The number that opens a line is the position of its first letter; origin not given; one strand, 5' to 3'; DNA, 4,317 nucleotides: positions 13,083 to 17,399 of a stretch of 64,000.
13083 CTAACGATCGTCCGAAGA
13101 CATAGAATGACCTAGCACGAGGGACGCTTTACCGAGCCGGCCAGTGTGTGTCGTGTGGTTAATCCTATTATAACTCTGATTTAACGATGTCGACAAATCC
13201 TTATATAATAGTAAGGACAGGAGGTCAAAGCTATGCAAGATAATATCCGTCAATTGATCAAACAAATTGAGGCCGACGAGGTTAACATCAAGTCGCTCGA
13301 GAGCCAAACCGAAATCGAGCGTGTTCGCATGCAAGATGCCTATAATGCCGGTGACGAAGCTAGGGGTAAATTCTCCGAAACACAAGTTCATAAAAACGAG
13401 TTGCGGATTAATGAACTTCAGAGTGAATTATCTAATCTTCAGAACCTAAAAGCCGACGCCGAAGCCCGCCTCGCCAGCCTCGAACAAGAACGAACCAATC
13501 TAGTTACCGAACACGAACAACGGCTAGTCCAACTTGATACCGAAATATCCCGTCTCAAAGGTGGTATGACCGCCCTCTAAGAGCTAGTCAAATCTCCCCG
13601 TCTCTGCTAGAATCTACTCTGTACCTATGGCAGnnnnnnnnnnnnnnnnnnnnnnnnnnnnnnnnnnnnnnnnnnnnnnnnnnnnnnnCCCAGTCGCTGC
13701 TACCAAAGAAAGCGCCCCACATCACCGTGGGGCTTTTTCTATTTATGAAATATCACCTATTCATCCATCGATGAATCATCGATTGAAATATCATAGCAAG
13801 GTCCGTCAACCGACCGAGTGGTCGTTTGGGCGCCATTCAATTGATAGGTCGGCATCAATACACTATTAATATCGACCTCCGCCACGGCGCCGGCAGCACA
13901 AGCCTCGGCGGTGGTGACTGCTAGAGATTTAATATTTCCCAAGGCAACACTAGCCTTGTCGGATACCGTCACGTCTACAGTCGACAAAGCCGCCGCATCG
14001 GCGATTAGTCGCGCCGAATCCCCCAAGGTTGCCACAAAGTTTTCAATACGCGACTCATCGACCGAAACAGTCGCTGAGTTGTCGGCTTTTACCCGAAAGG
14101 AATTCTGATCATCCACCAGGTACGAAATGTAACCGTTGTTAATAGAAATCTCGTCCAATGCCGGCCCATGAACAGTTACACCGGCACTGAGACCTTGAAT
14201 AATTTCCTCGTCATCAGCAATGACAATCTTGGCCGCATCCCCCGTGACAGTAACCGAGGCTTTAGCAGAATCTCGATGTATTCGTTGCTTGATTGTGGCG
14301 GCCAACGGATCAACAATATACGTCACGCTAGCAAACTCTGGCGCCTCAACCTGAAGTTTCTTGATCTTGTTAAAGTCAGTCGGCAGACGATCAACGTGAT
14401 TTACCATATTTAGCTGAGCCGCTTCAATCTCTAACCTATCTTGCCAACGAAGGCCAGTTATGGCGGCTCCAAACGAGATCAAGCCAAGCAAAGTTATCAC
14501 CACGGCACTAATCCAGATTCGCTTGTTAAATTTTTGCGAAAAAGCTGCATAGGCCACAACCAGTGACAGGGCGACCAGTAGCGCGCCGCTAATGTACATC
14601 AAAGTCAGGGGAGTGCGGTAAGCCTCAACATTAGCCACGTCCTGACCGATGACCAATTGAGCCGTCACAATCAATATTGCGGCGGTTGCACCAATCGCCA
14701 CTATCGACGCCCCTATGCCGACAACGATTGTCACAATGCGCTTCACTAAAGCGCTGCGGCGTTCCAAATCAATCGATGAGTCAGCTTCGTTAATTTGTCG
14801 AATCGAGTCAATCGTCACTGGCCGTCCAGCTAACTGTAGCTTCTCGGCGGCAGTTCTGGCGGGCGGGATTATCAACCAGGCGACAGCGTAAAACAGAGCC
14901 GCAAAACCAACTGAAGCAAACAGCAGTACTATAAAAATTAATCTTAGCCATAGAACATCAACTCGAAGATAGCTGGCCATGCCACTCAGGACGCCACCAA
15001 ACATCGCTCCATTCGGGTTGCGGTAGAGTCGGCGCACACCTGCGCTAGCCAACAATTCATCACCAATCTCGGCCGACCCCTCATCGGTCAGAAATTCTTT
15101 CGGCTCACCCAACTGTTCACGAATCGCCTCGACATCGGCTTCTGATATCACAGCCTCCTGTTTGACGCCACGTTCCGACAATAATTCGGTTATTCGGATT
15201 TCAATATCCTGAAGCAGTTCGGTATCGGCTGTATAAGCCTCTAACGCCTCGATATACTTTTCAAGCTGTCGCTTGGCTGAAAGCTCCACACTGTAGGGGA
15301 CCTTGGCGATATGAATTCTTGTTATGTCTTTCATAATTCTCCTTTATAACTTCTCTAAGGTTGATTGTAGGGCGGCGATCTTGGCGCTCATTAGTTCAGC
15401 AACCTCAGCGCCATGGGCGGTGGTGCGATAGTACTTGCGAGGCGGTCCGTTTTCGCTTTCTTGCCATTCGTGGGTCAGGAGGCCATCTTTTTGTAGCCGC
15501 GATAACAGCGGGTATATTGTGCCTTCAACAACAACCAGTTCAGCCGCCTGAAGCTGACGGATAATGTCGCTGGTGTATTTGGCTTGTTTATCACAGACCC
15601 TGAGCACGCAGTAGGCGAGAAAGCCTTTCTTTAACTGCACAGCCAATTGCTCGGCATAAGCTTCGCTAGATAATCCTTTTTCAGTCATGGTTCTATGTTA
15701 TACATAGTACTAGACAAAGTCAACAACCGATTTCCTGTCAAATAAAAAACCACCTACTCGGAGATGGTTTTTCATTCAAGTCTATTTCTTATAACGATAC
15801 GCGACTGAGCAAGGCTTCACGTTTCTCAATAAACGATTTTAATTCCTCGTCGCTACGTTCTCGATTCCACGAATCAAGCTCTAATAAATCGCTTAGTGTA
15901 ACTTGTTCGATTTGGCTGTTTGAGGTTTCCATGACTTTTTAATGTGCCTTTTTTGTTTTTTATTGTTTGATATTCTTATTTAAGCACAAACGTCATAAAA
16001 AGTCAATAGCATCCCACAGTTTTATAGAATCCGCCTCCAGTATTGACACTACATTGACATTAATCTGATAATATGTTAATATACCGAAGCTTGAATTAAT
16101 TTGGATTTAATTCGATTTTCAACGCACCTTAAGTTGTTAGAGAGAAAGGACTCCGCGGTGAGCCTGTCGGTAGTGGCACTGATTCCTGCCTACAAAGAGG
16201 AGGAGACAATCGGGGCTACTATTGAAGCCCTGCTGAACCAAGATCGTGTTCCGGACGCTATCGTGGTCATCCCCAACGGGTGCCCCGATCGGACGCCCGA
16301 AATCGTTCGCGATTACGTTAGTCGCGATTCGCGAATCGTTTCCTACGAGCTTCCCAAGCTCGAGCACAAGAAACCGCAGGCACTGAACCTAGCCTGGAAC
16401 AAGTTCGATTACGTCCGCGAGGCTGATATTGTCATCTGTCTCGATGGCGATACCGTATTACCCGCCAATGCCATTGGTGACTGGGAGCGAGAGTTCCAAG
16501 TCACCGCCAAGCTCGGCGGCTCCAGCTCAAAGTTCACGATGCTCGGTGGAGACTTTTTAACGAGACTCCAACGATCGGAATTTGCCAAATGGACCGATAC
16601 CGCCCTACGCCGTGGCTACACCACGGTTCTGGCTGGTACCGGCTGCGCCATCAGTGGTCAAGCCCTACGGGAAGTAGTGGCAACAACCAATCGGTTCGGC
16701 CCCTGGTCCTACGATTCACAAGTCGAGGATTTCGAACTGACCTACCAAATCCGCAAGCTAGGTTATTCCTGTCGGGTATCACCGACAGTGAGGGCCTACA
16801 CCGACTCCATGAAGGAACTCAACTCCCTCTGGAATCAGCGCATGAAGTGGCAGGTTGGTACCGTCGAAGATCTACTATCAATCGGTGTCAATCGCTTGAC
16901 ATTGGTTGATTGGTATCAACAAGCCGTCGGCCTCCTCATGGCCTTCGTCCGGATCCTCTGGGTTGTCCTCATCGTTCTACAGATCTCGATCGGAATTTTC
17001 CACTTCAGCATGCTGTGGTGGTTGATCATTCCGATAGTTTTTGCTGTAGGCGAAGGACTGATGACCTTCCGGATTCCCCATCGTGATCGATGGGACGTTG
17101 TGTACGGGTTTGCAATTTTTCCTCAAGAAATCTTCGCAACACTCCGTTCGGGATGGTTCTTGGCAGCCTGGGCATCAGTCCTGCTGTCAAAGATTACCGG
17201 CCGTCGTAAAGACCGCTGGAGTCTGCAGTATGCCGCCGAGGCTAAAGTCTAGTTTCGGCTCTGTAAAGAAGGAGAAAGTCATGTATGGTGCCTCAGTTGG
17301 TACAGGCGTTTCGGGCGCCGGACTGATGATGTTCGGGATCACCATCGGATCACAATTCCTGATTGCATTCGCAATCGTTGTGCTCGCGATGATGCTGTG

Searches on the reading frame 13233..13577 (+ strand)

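Call 61: search_protein_families(library=pfam, proteins=[window:13233-13577:+], max_evalue=0.01)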
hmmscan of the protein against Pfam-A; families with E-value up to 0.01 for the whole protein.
window:13233-13577:+ (115 aa): 2 families
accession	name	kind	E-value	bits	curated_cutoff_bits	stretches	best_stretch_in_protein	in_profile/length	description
PF14362.11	DUF4407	-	0.0018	18.1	31.3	1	2-110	133-241/297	Domain of unknown function (DUF4407)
PF00038.26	Filament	-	0.0046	17.1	40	0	31-113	199-280/313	Intermediate filament protein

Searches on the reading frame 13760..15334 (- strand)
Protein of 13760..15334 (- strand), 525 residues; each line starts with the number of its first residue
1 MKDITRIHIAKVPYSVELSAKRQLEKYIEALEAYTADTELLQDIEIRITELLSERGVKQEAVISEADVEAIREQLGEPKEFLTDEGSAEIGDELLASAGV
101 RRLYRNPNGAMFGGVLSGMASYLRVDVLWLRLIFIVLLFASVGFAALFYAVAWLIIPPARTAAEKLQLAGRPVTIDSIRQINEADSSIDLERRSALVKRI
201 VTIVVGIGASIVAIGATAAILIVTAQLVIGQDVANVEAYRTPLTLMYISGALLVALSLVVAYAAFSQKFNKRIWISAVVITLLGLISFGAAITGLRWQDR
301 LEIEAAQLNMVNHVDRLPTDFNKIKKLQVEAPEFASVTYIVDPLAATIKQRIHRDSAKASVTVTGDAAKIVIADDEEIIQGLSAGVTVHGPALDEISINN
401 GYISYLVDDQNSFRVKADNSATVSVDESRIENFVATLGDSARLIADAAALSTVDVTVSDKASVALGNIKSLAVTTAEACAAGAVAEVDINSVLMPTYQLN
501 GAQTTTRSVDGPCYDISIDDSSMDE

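Call 83: search_protein_families(library=pfam, proteins=[window:13760-15334:-], max_evalue=0.00001)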
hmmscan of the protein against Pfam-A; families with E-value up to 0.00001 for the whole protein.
window:13760-15334:- (525 aa): 1 family
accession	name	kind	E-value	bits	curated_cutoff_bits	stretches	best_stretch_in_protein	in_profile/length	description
PF04024.17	PspC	-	2.4e-18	66.1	25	1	101-158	1-57/58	PspC domain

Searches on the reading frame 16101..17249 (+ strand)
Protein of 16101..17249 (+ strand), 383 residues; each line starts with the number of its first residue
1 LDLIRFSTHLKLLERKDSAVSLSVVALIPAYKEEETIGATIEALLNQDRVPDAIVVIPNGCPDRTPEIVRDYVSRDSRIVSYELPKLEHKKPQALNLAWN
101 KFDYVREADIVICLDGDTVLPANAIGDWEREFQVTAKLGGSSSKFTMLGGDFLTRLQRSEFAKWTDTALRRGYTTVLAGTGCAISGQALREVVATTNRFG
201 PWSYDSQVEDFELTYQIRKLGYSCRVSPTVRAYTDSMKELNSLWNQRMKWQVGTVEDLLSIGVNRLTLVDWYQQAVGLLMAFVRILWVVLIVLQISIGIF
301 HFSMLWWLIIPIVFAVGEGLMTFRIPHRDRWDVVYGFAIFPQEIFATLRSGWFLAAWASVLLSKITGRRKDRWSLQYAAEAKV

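Call 83: search_protein_families(library=pfam, proteins=[window:16101-17249:+], max_evalue=0.00001)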
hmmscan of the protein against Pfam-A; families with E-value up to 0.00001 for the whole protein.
window:16101-17249:+ (383 aa): 3 families
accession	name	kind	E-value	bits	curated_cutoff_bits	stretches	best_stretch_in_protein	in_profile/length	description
PF13632.12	Glyco_trans_2_3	-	2.1e-17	64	27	1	110-316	1-194/198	Glycosyl transferase family group 2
PF13641.12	Glyco_tranf_2_3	-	4.3e-15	56.8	27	1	25-252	4-229/230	Glycosyltransferase like family 2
PF00535.33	Glycos_transf_2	-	3.3e-13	50.3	23.3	1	27-126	3-97/168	Glycosyl transferase family 2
